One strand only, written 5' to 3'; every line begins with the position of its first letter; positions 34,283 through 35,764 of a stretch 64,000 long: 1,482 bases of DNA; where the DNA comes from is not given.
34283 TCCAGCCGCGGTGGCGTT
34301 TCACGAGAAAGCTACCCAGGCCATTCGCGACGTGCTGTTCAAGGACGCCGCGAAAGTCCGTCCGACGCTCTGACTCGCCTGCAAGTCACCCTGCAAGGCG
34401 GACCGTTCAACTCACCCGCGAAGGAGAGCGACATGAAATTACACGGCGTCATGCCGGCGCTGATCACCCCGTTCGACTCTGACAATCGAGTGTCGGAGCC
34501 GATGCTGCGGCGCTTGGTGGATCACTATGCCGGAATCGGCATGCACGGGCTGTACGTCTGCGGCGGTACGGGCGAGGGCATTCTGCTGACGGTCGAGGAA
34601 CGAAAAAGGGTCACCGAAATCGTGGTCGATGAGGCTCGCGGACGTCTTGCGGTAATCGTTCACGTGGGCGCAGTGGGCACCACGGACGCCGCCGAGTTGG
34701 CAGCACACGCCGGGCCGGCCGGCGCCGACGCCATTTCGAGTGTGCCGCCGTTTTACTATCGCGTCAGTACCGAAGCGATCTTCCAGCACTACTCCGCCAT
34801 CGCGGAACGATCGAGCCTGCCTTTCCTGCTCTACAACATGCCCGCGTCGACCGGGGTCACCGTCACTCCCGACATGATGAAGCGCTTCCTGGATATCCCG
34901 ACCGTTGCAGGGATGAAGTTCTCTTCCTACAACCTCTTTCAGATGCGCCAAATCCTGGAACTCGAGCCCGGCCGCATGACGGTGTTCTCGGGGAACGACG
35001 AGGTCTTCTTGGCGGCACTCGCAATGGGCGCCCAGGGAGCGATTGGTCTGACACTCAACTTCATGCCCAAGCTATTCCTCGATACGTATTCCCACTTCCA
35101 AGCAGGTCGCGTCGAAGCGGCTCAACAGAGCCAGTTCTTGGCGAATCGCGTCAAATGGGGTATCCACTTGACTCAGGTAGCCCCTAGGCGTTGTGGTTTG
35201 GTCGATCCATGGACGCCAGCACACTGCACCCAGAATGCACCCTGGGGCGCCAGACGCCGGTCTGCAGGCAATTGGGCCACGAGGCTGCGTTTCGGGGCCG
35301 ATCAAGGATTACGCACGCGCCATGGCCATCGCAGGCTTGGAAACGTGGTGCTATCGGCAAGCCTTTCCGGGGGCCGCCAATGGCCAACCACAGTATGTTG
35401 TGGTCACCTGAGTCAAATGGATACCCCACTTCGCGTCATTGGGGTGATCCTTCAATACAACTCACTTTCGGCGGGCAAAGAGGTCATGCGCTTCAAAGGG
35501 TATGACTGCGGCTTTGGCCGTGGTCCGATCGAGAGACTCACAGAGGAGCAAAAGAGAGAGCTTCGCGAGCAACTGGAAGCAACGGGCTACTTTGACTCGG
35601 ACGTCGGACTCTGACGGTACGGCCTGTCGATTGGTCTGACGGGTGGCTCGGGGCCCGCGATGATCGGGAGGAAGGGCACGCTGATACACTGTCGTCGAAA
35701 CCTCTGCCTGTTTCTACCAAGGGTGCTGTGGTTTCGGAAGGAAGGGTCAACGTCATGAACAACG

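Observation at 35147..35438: MITE inserted in frame, without stop codons, into a dapA/nanA-family gene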

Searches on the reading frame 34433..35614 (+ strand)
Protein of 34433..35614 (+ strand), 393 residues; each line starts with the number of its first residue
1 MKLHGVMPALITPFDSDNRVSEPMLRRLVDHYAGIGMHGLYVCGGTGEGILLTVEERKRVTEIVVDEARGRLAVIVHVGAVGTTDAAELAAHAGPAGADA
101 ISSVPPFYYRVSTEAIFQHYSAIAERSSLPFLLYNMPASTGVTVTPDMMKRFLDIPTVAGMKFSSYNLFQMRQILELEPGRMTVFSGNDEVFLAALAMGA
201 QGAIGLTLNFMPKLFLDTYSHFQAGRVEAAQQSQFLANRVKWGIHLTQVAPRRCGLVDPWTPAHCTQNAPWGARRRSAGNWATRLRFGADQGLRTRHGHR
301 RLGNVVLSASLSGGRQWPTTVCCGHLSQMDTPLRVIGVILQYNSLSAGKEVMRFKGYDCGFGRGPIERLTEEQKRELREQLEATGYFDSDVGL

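Call 5: search_protein_families(library=pfam, proteins=[window:34433-35614:+], max_evalue=0.01)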
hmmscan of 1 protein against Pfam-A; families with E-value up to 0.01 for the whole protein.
window:34433-35614:+ (393 aa): 1 family
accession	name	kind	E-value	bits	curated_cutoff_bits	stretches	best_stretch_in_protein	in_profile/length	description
PF00701.28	DHDPS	-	7.9e-66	222.2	22.1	1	3-234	2-233/289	Dihydrodipicolinate synthetase family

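Call 19: find_encoding_contigs(protein=window:34433-35611:+, flank=10000, max_places=6)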
Protein window:34433-35611:+ (393 aa): no gene with exactly this product is on record in the collection.

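Call 20: find_homologous_proteins(query=window:34433-35611:+, max_evalue=0.00001)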
Query window:34433-35611:+ (393 aa): 692 proteins with E <= 0.00001 among 8000 candidates; the best 120 are listed.
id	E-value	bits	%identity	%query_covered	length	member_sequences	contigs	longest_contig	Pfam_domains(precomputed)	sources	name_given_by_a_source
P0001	3.7e-185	633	100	61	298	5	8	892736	PF00701.29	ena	-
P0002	7.2e-155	534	97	61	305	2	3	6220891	PF00701.29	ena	-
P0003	1.2e-117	411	66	60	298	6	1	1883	PF00701.29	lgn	-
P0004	4.6e-117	409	66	61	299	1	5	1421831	PF00701.29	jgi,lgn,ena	jgi:N-acetylneuraminate lyase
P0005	1.3e-115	405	63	68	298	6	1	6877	PF00701.29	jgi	jgi:N-acetylneuraminate lyase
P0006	2.0e-114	401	67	60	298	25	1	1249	PF00701.29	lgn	-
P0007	1.7e-113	397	63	61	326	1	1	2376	PF00701.29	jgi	-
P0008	1.9e-113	397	67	60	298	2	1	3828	PF00701.29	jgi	-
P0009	2.1e-113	397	65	61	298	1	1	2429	PF00701.29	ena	-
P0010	4.7e-113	396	66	64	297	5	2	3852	PF00701.29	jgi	jgi:N-acetylneuraminate lyase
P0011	1.1e-112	395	64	61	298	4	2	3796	PF00701.29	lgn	-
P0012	1.7e-112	394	62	61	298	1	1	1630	PF00701.29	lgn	-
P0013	6.5e-110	386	64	61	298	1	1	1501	PF00701.29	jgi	jgi:N-acetylneuraminate lyase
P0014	7.3e-109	382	63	61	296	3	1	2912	PF00701.29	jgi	jgi:N-acetylneuraminate lyase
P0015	6.0e-105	369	63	61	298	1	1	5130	PF00701.29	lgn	-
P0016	3.0e-103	364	57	61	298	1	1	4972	PF00701.29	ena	-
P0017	1.0e-102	362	61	61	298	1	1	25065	PF00701.29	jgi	jgi:N-acetylneuraminate lyase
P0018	2.3e-102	361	59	61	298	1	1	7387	PF00701.29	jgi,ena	jgi:N-acetylneuraminate lyase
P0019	1.8e-101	358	60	61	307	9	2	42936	PF00701.29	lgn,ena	-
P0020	7.1e-101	356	59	61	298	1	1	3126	PF00701.29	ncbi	-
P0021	9.7e-100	352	58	61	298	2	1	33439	PF00701.29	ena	-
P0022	2.1e-99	351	57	61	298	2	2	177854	PF00701.29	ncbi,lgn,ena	-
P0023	8.5e-99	349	58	61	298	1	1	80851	PF00701.29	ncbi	-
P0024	1.2e-98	349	63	55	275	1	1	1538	PF00701.29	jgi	-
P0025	5.6e-98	346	60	61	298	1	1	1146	PF00701.29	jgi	jgi:N-acetylneuraminate lyase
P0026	8.0e-98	346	52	72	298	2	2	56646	PF00701.29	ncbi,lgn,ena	-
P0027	1.1e-97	345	58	61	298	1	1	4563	PF00701.29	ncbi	-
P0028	1.3e-97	345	58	61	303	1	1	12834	PF00701.29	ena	-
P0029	1.6e-97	345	58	61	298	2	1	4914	PF00701.29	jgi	jgi:N-acetylneuraminate lyase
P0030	2.5e-97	344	59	61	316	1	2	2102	PF00701.29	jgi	jgi:N-acetylneuraminate lyase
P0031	3.8e-97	344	58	61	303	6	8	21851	PF00701.29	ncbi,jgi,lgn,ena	jgi:N-acetylneuraminate lyase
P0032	6.9e-97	343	58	61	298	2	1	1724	PF00701.29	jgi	jgi:N-acetylneuraminate lyase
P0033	8.9e-97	342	57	61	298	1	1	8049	PF00701.29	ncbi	-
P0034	1.8e-96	341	56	61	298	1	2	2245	PF00701.29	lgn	-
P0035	3.7e-95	337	56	61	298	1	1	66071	PF00701.29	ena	-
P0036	9.8e-95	336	58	61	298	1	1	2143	PF00701.29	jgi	jgi:N-acetylneuraminate lyase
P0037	2.8e-94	334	58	61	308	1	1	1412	PF00701.29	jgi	jgi:N-acetylneuraminate lyase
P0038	3.2e-94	334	58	61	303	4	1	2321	PF00701.29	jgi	-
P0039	2.6e-93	331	57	61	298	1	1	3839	PF00701.29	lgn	-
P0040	7.8e-93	329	57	61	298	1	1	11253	PF00701.29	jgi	jgi:N-acetylneuraminate lyase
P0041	1.2e-91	326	67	57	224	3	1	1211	PF00701.29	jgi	jgi:N-acetylneuraminate lyase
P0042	6.3e-83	297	56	61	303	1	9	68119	PF00701.29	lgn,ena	-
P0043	2.0e-82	295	53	61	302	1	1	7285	PF00701.29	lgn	-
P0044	5.2e-81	291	48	63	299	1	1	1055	PF00701.29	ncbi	-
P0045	1.3e-80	289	55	61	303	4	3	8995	PF00701.29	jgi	jgi:N-acetylneuraminate lyase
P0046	1.7e-80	289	96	25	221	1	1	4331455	-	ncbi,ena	-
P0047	2.2e-80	288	54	61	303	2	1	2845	PF00701.29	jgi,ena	-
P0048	5.3e-80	287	53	61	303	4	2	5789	PF00701.29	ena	-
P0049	5.4e-80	287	52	61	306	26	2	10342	PF00701.29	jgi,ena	jgi:N-acetylneuraminate lyase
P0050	5.2e-79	284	52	61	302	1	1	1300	PF00701.29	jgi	jgi:N-acetylneuraminate lyase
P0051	5.5e-78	281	52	60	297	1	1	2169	PF00701.29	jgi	jgi:N-acetylneuraminate lyase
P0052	1.7e-77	279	50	60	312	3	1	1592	PF00701.29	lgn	-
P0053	1.1e-76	276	50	61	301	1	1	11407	PF00701.29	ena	-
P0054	2.1e-76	275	50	61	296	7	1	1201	PF00701.29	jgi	-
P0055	2.7e-76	275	49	60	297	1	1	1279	PF00701.29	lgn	-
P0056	2.9e-76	275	50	60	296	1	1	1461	PF00701.29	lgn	-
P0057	3.9e-76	274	49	61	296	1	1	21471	PF00701.29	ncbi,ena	-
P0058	5.2e-76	274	49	61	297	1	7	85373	PF00701.29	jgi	-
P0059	1.1e-75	273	49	61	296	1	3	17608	PF00701.29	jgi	jgi:N-acetylneuraminate lyase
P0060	1.5e-75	273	50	61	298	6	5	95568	PF00701.29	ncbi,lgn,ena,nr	ncbi:MAG: dihydrodipicolinate synthase family protein [Anaerolineae bacterium]|nr:dihydrodipicolinat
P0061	1.9e-75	272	49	61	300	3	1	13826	PF00701.29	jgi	jgi:N-acetylneuraminate lyase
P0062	4.8e-75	271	50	61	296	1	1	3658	PF00701.29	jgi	jgi:N-acetylneuraminate lyase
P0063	5.5e-75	271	48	61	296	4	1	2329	PF00701.29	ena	-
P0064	6.0e-75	271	51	60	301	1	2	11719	PF00701.29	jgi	jgi:N-acetylneuraminate lyase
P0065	9.7e-75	270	49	60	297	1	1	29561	PF00701.29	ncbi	-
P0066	2.0e-74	269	51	61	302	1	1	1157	PF00701.29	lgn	-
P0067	3.0e-74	268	47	60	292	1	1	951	PF00701.29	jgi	jgi:N-acetylneuraminate lyase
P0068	4.4e-74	268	51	60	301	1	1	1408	PF00701.29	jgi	jgi:N-acetylneuraminate lyase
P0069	5.1e-74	268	50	61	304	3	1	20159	PF00701.29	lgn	-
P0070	6.6e-74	267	47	61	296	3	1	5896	PF00701.29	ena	-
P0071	1.0e-73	267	47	61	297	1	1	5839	PF00701.29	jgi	jgi:N-acetylneuraminate lyase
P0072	1.1e-73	266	48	61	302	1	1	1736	PF00701.29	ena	-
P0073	1.3e-73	266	47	61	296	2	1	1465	PF00701.29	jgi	jgi:N-acetylneuraminate lyase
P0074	1.5e-73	266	48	61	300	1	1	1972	PF00701.29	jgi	jgi:N-acetylneuraminate lyase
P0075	3.5e-73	265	49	61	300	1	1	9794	PF00701.29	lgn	-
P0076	3.5e-73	265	48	62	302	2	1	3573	PF00701.29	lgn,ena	-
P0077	4.5e-73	264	47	61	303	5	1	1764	PF00701.29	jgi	-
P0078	4.9e-73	264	47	61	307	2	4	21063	PF00701.29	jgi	jgi:N-acetylneuraminate lyase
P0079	5.3e-73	264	47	60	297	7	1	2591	PF00701.29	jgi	jgi:N-acetylneuraminate lyase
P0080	5.7e-73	264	45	61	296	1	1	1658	PF00701.29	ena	-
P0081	1.3e-72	263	85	25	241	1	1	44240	-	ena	-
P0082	1.5e-72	263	45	61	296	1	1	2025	PF00701.29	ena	-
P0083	2.7e-72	262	46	61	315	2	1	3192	PF00701.29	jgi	jgi:N-acetylneuraminate lyase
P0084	3.4e-72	262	50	60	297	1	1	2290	PF00701.29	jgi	jgi:N-acetylneuraminate lyase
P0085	1.1e-71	260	48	60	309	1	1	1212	PF00701.29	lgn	-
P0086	1.2e-71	260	47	61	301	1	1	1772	PF00701.29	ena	-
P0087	2.7e-71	259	50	61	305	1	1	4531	PF00701.29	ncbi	ncbi:MAG: dihydrodipicolinate synthase family protein [Candidatus Latescibacterota bacterium]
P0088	3.7e-71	258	45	61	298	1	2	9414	PF00701.29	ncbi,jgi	-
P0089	3.9e-71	258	46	61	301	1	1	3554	PF00701.29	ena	-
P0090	8.4e-71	257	47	61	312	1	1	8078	PF00701.29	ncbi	-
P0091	9.9e-71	257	46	61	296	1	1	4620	PF00701.29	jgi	jgi:N-acetylneuraminate lyase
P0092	1.3e-70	256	48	61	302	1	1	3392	PF00701.29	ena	-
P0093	1.9e-70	256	48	61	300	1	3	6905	PF00701.29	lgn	-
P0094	2.0e-70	256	47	61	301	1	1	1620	PF00701.29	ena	-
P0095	2.3e-70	255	48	61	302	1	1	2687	PF00701.29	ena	-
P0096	4.5e-70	255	47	61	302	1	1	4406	PF00701.29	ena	-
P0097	5.4e-70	254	46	61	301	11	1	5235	PF00701.29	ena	-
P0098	6.8e-70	254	46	61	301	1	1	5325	PF00701.29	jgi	-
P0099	1.7e-69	253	45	61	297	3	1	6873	PF00701.29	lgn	-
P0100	2.6e-69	252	45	61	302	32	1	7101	PF00701.29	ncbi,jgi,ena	ncbi:MAG: dihydrodipicolinate synthase family protein [Anaerolineae bacterium]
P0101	3.6e-69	252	46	61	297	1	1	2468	PF00701.29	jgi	jgi:N-acetylneuraminate lyase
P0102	7.3e-69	251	57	42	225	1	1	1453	PF00701.29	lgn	-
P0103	1.0e-68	250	47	61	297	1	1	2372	PF00701.29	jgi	-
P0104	1.9e-68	249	46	62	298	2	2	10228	PF00701.29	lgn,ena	-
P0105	2.2e-68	249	45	61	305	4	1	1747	PF00701.29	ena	-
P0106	2.4e-68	249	47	61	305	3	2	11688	PF00701.29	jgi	jgi:N-acetylneuraminate lyase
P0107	3.2e-68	248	47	61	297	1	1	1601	PF00701.29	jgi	jgi:N-acetylneuraminate lyase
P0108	5.1e-68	248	45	61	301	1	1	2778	PF00701.29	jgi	jgi:N-acetylneuraminate lyase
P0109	7.4e-68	247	46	61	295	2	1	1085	PF00701.29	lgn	-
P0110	8.0e-68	247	47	60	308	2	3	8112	PF00701.29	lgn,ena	-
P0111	3.2e-67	245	47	60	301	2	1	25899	PF00701.29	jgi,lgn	jgi:N-acetylneuraminate lyase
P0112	3.8e-67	245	46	61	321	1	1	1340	PF00701.29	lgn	-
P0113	4.6e-67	245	45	60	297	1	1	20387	PF00701.29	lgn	-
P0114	6.7e-67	244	47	61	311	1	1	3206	PF00701.29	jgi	-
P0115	6.8e-67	244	43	65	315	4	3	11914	PF00701.29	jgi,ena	jgi:N-acetylneuraminate lyase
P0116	8.6e-67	244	47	60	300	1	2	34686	PF00701.29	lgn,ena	-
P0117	1.5e-66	243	44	62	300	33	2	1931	PF00701.29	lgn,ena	-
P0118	5.9e-66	241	48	61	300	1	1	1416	PF00701.29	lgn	-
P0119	6.0e-66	241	42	67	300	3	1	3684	PF00701.29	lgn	-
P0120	6.9e-66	241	45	62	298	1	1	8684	PF00701.29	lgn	-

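Call 22: find_encoding_contigs(protein=P0001, flank=6000, max_places=6)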
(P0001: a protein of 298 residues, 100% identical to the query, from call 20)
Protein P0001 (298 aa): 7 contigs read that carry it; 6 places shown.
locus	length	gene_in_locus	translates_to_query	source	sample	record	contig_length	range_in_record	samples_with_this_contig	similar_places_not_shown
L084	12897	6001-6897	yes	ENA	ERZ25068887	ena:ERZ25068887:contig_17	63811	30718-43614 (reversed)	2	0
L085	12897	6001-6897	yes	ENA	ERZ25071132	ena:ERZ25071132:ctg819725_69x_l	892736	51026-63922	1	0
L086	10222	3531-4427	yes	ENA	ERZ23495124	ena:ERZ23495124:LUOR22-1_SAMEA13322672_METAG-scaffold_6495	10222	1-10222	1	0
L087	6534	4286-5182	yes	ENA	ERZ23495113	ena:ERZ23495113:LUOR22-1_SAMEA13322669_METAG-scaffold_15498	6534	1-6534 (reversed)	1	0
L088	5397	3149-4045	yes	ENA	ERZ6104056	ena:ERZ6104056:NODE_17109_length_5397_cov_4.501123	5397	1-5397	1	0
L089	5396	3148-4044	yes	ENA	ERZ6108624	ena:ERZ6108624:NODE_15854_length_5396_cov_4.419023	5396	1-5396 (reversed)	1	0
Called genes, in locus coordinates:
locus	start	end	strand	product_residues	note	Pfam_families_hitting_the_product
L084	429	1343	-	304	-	PF14903:WG_beta_rep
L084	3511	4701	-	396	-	PF01408:GFO_IDH_MocA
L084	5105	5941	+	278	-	PF05721:PhyH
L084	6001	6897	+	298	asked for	PF00701:DHDPS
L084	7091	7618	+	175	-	-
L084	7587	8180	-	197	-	PF13088:BNR_2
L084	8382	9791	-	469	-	PF07394:DUF1501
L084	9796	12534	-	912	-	PF13442:Cytochrome_CBB3 (faint), PF07635:PSCyt1, PF07583:PSCyt2, PF07587:PSD1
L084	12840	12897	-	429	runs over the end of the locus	PF01609:DDE_Tnp_1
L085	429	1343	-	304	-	PF14903:WG_beta_rep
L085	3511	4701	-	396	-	PF01408:GFO_IDH_MocA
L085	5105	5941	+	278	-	PF05721:PhyH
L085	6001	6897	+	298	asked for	PF00701:DHDPS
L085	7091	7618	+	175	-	-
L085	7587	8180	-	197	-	PF13088:BNR_2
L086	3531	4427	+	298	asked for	PF00701:DHDPS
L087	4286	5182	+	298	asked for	PF00701:DHDPS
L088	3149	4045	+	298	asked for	PF00701:DHDPS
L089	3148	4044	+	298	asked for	PF00701:DHDPS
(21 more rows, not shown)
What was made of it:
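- Closest known: N-acetylneuraminate lyase. Same: BNR/sialidase-like genes lie next to it (call 22).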

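Call 26: find_encoding_contigs(protein=P0046, flank=10000, max_places=4)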
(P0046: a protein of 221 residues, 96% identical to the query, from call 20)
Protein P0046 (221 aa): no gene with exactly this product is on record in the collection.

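Call 27: find_encoding_contigs(protein=P0002, flank=10000, max_places=4)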
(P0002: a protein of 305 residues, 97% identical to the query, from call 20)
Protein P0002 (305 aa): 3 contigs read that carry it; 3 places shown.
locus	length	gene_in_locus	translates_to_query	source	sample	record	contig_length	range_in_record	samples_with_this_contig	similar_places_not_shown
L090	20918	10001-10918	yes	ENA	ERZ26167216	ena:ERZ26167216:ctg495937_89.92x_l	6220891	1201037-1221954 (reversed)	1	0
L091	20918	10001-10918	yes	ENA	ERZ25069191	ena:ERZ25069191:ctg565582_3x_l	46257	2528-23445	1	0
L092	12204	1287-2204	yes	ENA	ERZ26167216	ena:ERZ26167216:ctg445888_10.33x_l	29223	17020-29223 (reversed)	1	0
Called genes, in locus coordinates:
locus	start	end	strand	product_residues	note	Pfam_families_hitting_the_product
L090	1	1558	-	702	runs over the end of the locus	PF09099:Qn_am_d_aIII (faint), PF04151:PPC (faint)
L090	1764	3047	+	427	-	PF01244:Peptidase_M19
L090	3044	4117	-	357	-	-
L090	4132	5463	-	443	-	PF13570:Beta-prop_ACSF4 (faint), PF13360:PQQ_2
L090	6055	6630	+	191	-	-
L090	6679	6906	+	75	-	PF12728:HTH_17, PF00376:MerR (faint)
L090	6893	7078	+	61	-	-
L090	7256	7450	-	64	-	-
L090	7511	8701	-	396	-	PF01408:GFO_IDH_MocA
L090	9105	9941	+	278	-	PF05721:PhyH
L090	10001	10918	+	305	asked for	PF00701:DHDPS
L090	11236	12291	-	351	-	PF13701:DDE_Tnp_1_4, PF01609:DDE_Tnp_1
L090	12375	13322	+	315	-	PF12760:Zn_ribbon_IS1595, PF12762:DDE_Tnp_IS1595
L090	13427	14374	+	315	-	PF12760:Zn_ribbon_IS1595, PF12762:DDE_Tnp_IS1595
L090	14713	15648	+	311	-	PF13088:BNR_2 (faint)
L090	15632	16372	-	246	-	PF01546:Peptidase_M20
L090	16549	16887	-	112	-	PF13088:BNR_2, PF02012:BNR (faint)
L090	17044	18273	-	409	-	PF07592:DDE_Tnp_ISAZ013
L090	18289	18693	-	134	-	PF13088:BNR_2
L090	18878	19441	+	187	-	-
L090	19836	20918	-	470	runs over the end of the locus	PF07394:DUF1501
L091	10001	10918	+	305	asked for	PF00701:DHDPS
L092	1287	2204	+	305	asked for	PF00701:DHDPS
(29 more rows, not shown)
